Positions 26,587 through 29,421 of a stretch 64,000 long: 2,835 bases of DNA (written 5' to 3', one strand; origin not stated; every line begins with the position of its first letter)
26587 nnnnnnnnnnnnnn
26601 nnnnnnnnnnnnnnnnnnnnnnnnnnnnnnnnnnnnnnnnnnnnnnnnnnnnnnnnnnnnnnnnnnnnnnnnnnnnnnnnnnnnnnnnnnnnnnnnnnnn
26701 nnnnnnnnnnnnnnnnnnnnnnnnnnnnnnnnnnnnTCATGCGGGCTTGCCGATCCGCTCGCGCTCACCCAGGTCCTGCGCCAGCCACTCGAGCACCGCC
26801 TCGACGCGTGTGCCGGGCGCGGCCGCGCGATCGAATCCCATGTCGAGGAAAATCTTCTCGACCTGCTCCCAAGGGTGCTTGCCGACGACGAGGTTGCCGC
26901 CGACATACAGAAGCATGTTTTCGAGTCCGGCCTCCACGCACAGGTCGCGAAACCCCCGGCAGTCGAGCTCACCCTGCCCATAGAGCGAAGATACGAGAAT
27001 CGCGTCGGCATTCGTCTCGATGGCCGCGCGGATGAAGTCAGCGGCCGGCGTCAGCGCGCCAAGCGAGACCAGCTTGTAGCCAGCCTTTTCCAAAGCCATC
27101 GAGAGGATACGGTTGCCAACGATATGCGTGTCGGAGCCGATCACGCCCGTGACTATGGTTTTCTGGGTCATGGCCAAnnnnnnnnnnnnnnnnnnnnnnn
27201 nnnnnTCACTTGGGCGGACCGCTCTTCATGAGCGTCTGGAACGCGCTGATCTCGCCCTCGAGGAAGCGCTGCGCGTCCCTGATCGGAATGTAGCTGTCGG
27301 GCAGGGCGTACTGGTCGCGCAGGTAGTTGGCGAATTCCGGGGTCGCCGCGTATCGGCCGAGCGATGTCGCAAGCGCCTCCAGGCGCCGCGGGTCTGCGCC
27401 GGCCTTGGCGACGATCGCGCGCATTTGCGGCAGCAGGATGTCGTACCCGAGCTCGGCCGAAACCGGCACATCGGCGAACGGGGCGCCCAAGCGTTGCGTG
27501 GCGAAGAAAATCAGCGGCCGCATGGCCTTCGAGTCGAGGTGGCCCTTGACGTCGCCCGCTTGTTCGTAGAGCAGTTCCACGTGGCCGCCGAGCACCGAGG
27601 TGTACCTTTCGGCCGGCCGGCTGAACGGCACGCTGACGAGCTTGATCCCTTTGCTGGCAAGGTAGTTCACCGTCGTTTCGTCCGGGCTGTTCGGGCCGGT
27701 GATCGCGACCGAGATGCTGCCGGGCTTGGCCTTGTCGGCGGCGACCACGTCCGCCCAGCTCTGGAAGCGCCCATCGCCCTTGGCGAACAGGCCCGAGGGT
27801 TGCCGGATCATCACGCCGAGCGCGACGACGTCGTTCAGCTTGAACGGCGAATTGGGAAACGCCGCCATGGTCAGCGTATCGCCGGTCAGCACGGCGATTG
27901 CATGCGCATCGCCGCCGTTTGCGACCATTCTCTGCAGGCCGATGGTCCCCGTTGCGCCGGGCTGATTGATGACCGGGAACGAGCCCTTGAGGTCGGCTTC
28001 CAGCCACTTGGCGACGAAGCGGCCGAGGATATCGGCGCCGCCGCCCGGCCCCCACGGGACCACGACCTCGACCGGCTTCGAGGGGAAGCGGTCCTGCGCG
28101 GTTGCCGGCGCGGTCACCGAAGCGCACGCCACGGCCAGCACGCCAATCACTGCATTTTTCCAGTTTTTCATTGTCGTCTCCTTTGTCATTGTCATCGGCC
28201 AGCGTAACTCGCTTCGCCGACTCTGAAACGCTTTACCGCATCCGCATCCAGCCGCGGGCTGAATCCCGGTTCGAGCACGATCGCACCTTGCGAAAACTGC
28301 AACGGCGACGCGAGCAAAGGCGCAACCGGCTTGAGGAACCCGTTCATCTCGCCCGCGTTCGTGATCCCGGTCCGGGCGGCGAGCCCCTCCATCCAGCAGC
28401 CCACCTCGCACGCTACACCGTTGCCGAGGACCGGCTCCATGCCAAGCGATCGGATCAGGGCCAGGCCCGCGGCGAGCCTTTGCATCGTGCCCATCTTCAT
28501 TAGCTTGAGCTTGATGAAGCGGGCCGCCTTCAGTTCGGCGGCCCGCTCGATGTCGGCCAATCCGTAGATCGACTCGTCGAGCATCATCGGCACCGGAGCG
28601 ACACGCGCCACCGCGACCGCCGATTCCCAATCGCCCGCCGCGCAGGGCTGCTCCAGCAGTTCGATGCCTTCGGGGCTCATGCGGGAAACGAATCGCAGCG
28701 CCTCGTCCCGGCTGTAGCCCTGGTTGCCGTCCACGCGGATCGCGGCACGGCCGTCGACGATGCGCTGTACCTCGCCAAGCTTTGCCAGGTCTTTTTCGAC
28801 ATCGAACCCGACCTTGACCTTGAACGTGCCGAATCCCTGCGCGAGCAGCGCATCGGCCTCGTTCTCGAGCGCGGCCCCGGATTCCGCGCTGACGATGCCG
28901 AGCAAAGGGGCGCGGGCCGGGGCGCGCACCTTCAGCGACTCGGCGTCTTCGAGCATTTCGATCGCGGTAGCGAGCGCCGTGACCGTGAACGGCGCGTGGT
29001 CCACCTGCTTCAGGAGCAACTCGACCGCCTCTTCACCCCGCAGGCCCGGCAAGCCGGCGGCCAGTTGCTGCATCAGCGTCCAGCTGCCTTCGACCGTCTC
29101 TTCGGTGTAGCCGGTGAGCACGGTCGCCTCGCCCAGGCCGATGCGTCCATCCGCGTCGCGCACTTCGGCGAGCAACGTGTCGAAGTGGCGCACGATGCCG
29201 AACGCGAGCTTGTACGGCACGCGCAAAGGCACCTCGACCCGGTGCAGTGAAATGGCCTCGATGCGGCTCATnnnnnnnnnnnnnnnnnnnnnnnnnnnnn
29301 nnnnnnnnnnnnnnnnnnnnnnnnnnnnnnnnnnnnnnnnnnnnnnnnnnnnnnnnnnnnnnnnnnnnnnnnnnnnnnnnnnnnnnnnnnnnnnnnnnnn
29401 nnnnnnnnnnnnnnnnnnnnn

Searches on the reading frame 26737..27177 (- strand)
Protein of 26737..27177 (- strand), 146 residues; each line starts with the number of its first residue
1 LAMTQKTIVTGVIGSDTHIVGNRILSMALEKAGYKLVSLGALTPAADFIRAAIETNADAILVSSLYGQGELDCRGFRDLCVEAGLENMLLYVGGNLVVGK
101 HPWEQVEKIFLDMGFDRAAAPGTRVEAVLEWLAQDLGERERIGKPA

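Call 4: search_protein_families(library=pfam, proteins=[window:26737-27177:-])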
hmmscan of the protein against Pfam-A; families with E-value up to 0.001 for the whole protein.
window:26737-27177:- (146 aa): 1 family
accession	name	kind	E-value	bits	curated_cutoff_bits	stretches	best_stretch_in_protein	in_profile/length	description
PF02310.24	B12-binding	-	3.2e-12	46.8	32.1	1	7-103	2-97/121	B12 binding domain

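Call 6: search_protein_families(library=ncbifam, proteins=[window:26737-27177:-])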
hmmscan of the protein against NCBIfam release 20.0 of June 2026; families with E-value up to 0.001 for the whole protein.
window:26737-27177:- (146 aa): 14 families
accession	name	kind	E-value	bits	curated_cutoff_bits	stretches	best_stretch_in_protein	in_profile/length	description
NF002612.0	PRK02261.1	equivalog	2e-56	189.6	110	1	3-141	1-139/148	methylaspartate mutase subunit S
TIGR01501.1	MthylAspMutase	equivalog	4.7e-53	178.5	135.8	1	6-136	2-132/134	methylaspartate mutase subunit S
NF040743.1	ornith_mutase_E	equivalog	8.1e-13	47.2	800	1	7-126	597-719/730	D-ornithine 4,5-aminomutase subunit OraE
NF047996.1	corrin_MtgC_2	exception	8.7e-11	41.7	370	1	3-95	87-180/212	glycine betaine-specific corrinoid protein MtgC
NF041607.1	dimeth_corrin_MtbC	equivalog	1.4e-10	41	350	1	4-97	81-175/203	dimethylamine corrinoid protein MtbC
TIGR02370.1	pyl_corrinoid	subfamily_domain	6e-09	35.6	215.3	1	6-100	85-180/197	methyltransferase cognate corrinoid protein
NF052385.1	Lys_5_6_beta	equivalog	1.2e-08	35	280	1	7-139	103-240/241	lysine 5,6-aminomutase subunit beta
TIGR00640.1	acid_CoA_mut_C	subfamily_domain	2.4e-08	34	57.45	1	8-139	5-130/132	methylmalonyl-CoA mutase C-terminal domain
NF047995.1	corrinoid_MtgC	exception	1.6e-06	27.8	310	1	6-67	93-154/215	glycine betaine-specific corrinoid protein MtgC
TIGR02082.1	metH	equivalog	4.3e-06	24.6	1010.85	1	6-66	734-794/1182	methionine synthase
NF040669.1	MtaC2_Meth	equivalog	1.4e-05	24.6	450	1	4-95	125-216/267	methanol--corrinoid protein MtaC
NF007024.0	PRK09490.1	equivalog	1.5e-05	22.9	1497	1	5-65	751-811/1234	methionine synthase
NF006944.0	PRK09426.1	equivalog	3.1e-05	22.1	876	1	8-137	592-715/721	methylmalonyl-CoA mutase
NF040655.1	MtaC_Meth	equivalog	7.3e-05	21.9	420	1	4-61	118-175/253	methanol--corrinoid protein MtaC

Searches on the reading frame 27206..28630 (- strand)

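Call 4: search_protein_families(library=pfam, proteins=[window:27206-28630:-])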
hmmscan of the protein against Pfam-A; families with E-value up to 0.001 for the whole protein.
window:27206-28630:- (474 aa): 1 family
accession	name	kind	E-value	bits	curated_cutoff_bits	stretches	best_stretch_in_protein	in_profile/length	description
PF03401.19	TctC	-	3e-19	70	27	1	212-441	11-243/274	Tripartite tricarboxylate transporter family receptor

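Call 6: search_protein_families(library=ncbifam, proteins=[window:27206-28630:-])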
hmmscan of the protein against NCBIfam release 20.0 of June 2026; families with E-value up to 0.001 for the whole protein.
window:27206-28630:- (474 aa): 0 families

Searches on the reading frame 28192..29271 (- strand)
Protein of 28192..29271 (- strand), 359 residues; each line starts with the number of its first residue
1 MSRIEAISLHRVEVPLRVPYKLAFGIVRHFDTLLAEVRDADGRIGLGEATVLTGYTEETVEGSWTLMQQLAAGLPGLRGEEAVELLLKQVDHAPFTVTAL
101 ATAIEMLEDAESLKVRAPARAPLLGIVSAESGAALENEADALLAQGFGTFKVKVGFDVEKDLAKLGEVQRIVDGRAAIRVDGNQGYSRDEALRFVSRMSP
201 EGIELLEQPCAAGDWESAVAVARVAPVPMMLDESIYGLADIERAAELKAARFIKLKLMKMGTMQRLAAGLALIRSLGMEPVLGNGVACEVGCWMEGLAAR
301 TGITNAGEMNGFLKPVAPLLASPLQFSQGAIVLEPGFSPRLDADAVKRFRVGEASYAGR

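Call 4: search_protein_families(library=pfam, proteins=[window:28192-29271:-])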
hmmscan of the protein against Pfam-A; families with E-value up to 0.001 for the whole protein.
window:28192-29271:- (359 aa): 2 families
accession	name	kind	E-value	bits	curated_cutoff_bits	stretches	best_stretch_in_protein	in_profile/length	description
PF13378.12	MR_MLE_C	-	1.3e-29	103.9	29.4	1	135-342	2-216/219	Enolase C-terminal domain-like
PF02746.21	MR_MLE_N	-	0.00059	20.5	22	0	10-106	7-98/117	Mandelate racemase / muconate lactonizing enzyme, N-terminal domain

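Call 6: search_protein_families(library=ncbifam, proteins=[window:28192-29271:-])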
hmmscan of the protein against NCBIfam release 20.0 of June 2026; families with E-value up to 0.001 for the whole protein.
window:28192-29271:- (359 aa): 11 families
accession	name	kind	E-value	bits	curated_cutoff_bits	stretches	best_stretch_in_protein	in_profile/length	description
TIGR02534.1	mucon_cyclo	subfamily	2.9e-32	112.1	334.95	1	9-350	6-366/368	muconate/chloromuconate family cycloisomerase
TIGR01927.1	menC_gam_Gplu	equivalog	1.1e-22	80.7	130.55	1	12-282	3-262/307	o-succinylbenzoate synthase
NF041118.1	A_G_epim_Thtga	equivalog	1.8e-22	79.9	500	1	3-268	2-276/341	L-Ala-D/L-Glu epimerase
NF002739.0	PRK02714.1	equivalog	6.7e-21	75.1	259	1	11-266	9-257/320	o-succinylbenzoate synthase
NF043002.1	HProlDhtase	equivalog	1.3e-17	63.7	500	1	119-265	131-274/366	cis-3-hydroxy-L-proline dehydratase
NF002782.0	PRK02901.1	equivalog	2.8e-17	62.7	288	1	139-299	93-254/328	o-succinylbenzoate synthase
TIGR01928.1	menC_lowGC_arch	equivalog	5.3e-16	58.6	200.65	1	11-291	2-289/325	o-succinylbenzoate synthase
NF042940.1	racemase_DgcA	equivalog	9.6e-16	57.9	400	1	9-265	3-251/323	N-acetyl-D-Glu racemase DgcA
NF003473.0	PRK05105.1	equivalog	9.8e-14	51.1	236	1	6-289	5-277/331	o-succinylbenzoate synthase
NF047820.1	TalGalacDh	equivalog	4e-12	45.8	500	1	135-265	155-286/371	L-talarate/galactarate dehydratase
NF040866.1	AraD_Arch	equivalog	1.5e-07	30.7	650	1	135-277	152-295/372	arabinonate dehydratase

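Call 21: search_solved_structures(query=window:28192-29271:-, max_evalue=0.00001)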
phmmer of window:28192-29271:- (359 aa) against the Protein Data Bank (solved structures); distinct sequences matched with E-value up to 0.00001: 72 (the best 60 are shown).
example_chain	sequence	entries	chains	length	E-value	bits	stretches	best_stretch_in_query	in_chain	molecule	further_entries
3rit_A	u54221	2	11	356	1.9e-24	90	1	7-266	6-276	Dipeptide epimerase | Putative chloromuconate cycloisomerase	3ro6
2p88_A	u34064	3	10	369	3.1e-23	86.1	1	3-312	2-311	Mandelate racemase/muconate lactonizing enzyme family protein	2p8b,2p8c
1jpm_A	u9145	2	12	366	3.8e-23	85.8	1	6-293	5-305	L-Ala-D/L-Glu Epimerase | similar to chloromuconate cycloisomerase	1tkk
3ik4_A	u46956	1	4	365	5.8e-22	81.9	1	3-288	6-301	Mandelate racemase/muconate lactonizing protein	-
3q45_A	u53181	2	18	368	3.2e-20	76.1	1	6-265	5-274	Mandelate racemase/muconate lactonizing enzyme family; possible chloromuconate cycloisomer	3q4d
3dg3_A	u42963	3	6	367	2.2e-19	73.4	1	4-350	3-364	Muconate cycloisomerase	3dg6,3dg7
3r0k_A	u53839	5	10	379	1.2e-18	71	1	3-299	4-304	Enzyme of enolase superfamily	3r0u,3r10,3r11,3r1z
1muc_A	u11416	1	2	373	1.4e-18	70.7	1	4-326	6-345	MUCONATE LACTONIZING ENZYME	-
3s5s_A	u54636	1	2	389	1.5e-18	70.6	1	4-287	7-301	Mandelate racemase/muconate lactonizing enzyme family protein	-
1bkh_A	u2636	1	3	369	1.6e-18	70.6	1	4-326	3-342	MUCONATE LACTONIZING ENZYME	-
2muc_A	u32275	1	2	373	1.7e-18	70.4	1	4-326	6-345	PROTEIN (MUCONATE CYCLOISOMERASE)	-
3muc_A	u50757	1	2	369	2.2e-18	70.1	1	4-326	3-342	PROTEIN (MUCONATE CYCLOISOMERASE)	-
3qld_A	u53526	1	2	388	4.2e-18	69.2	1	129-351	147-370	Mandelate racemase/muconate lactonizing protein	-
3jva_A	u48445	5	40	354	1.1e-17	67.9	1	4-307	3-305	Dipeptide Epimerase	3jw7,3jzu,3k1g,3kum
3ct2_A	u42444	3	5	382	1.2e-17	67.7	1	2-279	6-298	Muconate cycloisomerase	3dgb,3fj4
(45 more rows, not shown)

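Call 43: search_solved_structures(query=window:28192-29271:-, max_evalue=1e-20, show_alignments=3)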
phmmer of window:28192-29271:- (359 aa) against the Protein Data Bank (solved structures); distinct sequences matched with E-value up to 1e-20: 4.
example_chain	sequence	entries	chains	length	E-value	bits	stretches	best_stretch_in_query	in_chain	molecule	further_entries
3rit_A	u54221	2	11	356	1.9e-24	90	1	7-266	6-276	Dipeptide epimerase | Putative chloromuconate cycloisomerase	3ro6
2p88_A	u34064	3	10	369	3.1e-23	86.1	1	3-312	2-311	Mandelate racemase/muconate lactonizing enzyme family protein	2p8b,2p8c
1jpm_A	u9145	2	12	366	3.8e-23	85.8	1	6-293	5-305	L-Ala-D/L-Glu Epimerase | similar to chloromuconate cycloisomerase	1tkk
3ik4_A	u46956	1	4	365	5.8e-22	81.9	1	3-288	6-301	Mandelate racemase/muconate lactonizing protein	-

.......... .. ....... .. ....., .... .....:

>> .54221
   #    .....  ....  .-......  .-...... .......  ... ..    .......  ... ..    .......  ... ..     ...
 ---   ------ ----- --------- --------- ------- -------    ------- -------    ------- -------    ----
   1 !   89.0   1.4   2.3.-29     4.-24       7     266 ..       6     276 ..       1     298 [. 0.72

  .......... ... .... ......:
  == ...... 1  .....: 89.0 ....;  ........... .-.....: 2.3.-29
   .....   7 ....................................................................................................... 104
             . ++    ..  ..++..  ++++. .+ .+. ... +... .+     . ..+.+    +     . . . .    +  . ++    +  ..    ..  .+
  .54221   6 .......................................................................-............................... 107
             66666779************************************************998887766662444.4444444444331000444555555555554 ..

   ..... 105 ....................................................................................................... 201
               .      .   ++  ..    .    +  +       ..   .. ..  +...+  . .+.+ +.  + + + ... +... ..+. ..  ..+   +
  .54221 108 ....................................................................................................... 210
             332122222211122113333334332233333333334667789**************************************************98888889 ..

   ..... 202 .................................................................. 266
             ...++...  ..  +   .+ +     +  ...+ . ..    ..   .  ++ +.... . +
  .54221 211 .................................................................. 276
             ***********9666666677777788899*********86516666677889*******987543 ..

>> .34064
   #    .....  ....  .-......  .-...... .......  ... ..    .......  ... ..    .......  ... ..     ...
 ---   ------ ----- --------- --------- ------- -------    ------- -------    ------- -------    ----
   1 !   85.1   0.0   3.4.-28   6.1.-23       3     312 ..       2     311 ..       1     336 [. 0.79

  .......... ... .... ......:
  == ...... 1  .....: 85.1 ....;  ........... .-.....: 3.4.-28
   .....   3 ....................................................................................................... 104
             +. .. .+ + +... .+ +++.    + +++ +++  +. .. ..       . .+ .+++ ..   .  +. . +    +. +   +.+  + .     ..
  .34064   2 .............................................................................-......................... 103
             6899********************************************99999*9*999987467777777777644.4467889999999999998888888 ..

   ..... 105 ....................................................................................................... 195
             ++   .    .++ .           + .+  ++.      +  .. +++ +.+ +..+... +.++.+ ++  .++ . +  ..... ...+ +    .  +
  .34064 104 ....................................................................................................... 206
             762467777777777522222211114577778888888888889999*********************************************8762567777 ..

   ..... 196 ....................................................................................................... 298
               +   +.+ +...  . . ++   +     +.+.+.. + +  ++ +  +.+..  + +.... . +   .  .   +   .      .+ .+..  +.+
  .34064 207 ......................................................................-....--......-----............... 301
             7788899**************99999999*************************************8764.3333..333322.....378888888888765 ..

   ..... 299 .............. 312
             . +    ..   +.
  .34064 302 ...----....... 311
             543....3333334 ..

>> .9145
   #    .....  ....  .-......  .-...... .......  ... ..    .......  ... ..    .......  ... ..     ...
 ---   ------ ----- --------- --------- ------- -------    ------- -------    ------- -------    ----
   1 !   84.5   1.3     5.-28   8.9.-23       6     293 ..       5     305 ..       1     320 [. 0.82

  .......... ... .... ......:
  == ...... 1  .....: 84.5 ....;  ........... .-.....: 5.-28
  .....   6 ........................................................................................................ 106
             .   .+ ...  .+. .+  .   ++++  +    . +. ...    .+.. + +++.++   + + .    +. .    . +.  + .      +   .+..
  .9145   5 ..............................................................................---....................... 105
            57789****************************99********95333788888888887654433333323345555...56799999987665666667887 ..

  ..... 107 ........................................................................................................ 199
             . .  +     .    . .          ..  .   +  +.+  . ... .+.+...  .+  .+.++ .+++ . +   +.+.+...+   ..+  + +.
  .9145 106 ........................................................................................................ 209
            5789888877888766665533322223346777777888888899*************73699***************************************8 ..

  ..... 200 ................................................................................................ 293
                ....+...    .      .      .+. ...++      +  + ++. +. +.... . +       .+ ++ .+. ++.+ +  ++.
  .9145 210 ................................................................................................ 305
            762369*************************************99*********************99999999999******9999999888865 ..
